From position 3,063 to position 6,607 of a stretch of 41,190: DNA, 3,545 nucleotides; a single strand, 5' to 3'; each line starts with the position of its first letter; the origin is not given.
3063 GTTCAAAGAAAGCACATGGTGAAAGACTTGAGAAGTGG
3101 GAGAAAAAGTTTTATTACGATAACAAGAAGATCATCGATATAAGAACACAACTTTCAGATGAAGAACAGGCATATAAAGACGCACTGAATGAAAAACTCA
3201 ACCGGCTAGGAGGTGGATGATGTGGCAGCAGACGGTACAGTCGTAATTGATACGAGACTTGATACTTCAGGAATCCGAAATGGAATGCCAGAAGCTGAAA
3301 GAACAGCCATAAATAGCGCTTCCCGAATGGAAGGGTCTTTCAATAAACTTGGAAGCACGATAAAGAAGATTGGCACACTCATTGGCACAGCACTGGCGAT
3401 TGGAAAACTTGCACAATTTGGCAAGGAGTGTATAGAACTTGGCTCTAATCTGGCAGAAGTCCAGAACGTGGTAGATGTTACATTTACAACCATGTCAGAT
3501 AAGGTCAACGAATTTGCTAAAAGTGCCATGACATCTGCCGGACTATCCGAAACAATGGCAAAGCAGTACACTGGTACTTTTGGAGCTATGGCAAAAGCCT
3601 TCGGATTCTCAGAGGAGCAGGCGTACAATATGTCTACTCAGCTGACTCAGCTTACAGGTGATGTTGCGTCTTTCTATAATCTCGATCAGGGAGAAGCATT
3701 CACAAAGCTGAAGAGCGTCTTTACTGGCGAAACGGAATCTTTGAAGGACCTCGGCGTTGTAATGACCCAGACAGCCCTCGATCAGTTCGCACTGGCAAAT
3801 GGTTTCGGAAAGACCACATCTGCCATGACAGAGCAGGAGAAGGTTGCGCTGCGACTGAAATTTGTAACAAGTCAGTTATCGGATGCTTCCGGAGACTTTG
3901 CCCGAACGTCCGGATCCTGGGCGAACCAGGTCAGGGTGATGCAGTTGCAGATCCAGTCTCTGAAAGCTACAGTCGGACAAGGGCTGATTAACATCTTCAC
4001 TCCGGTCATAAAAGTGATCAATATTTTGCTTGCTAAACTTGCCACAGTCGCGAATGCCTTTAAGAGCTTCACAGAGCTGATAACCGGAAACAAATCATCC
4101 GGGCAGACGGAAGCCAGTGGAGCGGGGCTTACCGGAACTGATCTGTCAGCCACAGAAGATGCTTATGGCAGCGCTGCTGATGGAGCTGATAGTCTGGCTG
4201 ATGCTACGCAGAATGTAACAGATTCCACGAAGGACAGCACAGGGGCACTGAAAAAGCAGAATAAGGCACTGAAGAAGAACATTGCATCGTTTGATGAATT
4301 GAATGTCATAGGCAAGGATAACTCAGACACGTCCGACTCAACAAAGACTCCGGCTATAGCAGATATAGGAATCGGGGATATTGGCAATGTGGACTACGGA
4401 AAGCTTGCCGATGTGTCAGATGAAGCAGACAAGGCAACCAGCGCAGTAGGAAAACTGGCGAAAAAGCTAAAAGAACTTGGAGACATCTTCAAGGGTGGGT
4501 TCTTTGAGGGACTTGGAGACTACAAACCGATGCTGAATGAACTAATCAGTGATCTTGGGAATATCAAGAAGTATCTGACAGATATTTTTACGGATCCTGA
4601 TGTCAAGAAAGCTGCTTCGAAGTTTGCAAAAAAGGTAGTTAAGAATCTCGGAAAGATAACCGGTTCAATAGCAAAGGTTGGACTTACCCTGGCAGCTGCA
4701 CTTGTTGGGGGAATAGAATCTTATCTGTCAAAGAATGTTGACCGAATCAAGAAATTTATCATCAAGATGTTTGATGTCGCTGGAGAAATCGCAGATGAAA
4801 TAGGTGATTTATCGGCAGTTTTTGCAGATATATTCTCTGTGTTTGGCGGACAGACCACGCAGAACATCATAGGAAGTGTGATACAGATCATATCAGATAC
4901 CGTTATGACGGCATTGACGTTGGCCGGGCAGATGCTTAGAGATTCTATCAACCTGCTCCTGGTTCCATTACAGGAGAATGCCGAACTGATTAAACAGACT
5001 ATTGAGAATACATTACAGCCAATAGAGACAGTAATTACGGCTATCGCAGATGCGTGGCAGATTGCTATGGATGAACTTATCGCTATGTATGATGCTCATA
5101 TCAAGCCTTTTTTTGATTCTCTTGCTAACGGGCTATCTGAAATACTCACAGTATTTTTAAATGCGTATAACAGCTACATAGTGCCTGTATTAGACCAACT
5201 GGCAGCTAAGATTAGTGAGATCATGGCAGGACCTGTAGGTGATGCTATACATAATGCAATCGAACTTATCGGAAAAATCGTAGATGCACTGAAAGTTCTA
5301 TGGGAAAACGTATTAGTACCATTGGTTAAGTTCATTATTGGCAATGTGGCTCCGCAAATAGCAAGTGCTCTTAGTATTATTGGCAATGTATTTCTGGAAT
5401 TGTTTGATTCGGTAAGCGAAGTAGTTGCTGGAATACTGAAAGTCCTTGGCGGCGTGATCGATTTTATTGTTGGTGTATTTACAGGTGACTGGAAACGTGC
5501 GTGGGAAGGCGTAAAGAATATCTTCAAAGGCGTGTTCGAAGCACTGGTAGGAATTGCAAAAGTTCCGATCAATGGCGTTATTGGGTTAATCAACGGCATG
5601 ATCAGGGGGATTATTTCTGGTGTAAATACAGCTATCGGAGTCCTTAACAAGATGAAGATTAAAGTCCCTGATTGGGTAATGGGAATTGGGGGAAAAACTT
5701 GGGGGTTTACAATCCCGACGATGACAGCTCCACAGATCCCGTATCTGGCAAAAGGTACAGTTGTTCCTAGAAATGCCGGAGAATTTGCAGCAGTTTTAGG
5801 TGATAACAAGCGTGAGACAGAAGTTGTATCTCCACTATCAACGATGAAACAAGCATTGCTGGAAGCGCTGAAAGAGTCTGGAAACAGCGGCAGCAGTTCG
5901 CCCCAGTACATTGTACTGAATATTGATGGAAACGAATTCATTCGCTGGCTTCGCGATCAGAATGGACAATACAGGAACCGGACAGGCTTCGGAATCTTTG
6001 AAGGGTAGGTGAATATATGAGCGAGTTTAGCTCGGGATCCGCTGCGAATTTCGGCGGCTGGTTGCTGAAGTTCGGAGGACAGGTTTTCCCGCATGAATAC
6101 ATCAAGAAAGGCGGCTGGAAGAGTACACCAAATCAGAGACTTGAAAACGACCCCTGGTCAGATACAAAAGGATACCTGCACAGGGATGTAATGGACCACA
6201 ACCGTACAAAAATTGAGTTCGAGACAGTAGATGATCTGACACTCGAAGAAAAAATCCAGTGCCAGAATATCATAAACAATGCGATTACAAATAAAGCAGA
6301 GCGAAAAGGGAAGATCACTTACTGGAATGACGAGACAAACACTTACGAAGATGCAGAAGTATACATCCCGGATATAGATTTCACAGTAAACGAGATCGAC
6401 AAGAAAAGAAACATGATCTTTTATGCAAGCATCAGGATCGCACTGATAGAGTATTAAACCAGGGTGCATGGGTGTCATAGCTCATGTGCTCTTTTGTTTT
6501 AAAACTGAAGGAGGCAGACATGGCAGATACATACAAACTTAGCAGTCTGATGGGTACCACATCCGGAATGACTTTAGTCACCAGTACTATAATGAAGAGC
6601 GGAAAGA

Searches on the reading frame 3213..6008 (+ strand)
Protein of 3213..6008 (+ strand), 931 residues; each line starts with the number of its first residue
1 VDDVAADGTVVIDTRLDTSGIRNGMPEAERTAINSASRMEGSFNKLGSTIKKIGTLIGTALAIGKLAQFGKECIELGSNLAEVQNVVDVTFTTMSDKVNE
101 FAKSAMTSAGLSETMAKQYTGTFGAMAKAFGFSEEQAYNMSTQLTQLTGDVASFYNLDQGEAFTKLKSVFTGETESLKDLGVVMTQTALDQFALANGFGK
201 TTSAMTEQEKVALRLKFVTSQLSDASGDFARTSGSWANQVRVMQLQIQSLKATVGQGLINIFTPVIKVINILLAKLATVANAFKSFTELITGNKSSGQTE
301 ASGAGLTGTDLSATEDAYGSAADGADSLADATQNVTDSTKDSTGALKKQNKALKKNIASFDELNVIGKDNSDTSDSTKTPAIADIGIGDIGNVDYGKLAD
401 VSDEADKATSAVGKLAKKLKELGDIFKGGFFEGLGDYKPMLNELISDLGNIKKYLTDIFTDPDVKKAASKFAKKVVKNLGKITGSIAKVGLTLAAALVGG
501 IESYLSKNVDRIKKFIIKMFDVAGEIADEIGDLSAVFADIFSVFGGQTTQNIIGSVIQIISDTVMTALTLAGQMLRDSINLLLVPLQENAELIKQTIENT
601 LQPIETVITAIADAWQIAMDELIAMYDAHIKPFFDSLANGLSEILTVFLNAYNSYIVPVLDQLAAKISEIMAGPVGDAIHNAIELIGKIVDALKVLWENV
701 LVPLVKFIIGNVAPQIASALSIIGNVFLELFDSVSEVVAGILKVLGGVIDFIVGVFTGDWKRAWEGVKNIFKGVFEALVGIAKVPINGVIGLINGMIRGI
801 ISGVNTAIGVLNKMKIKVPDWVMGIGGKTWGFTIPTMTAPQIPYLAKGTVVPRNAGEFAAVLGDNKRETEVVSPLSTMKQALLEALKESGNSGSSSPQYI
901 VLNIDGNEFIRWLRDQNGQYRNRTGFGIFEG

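Call 57: search_protein_families(library=phrogs, proteins=[window:3213-6008:+], max_evalue=0.00001)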
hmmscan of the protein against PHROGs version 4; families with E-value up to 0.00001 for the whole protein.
window:3213-6008:+ (931 aa): 18 families
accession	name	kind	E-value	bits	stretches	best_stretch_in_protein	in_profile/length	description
phrog_1535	-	tail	1.2e-140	471.8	2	18-713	157-794/1152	tail length tape measure protein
phrog_28918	-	unknown function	4.9e-47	161.3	1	111-422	72-376/1445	-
phrog_31167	-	unknown function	3.5e-32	113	1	233-652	46-473/515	-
phrog_991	-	tail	6.9e-21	74.6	1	29-863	240-872/1966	tail length tape measure protein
phrog_58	-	tail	8.6e-20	71.7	1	36-822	298-955/1544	tail length tape measure protein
phrog_4200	-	tail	1.4e-17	64.4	1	422-802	257-570/732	tail length tape measure protein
phrog_1272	-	tail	4e-16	59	1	235-849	567-1103/1606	tail length tape measure protein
phrog_3981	-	tail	1.4e-14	55.1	1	468-877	217-517/584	tail length tape measure protein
phrog_971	-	lysis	2.2e-14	54.1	1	594-804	556-771/1338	endolysin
phrog_5493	-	tail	5.4e-12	45.9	1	464-887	557-896/1102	tail length tape measure protein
phrog_167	-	tail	1.1e-11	44.2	1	37-813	328-1015/1555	tail length tape measure protein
phrog_7025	-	tail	2.5e-11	42.3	1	71-285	846-1058/2880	tail length tape measure protein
phrog_23464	-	unknown function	1.5e-10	41.4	1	680-894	343-503/539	-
phrog_15478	-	tail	2.4e-10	40.8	1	647-908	201-421/456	tail length tape measure protein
phrog_31409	-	tail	9.5e-09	35.7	1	15-356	12-357/365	tail length tape measure protein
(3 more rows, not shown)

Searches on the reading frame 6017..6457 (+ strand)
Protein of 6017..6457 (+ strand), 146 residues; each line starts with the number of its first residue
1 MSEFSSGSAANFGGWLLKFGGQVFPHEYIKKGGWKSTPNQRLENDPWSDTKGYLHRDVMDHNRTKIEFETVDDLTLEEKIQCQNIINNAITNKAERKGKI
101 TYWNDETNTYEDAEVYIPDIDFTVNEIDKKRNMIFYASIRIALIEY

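Call 57: search_protein_families(library=phrogs, proteins=[window:6017-6457:+], max_evalue=0.00001)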
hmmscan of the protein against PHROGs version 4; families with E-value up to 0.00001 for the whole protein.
window:6017-6457:+ (146 aa): 1 family
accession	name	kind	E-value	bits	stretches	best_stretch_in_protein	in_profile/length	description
phrog_1194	-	unknown function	3.6e-14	53.7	1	14-146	3-125/125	-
